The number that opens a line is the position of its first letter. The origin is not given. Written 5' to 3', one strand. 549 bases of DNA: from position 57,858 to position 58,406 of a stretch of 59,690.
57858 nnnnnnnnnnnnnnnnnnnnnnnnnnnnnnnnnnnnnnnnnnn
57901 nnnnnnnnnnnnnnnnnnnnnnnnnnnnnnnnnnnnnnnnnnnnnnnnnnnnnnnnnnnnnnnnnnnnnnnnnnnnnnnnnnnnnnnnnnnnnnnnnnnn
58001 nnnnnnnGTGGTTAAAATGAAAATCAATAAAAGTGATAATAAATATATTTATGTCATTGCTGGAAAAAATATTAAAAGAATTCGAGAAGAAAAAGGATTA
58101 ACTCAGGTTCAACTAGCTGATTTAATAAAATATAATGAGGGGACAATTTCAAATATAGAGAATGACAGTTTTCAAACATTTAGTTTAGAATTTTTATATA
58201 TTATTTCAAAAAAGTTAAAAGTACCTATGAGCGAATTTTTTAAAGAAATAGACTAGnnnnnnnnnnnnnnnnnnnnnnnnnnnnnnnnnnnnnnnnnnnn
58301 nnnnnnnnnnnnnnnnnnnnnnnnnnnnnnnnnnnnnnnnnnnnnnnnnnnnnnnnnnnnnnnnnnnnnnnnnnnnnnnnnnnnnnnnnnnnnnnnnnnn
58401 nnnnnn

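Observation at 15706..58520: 42.8-kb integrative conjugative element with base-pair-resolved serine-recombinase junctions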

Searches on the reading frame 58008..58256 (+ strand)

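Call 9: search_protein_families(library=pfam, proteins=[window:58008-58256:+])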
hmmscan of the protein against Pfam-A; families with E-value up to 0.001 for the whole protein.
window:58008-58256:+ (82 aa): 6 families
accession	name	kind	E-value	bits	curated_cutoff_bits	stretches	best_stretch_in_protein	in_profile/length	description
PF01381.28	HTH_3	-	2.5e-12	47.1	23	1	22-77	1-55/55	Helix-turn-helix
PF12844.13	HTH_19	-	7.9e-12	45.4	30.2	1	19-79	1-60/64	Helix-turn-helix domain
PF13744.12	HTH_37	-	4e-06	27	27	1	10-63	11-64/80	Helix-turn-helix domain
PF13560.12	HTH_31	-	1.1e-05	26.1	27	1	22-54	6-38/64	Helix-turn-helix domain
PF13443.12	HTH_26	-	3.1e-05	24.6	22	1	21-79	1-59/63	Cro/C1-type HTH DNA-binding domain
PF13413.12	HTH_25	-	0.00035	20.8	24.6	1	23-59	3-39/62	Helix-turn-helix domain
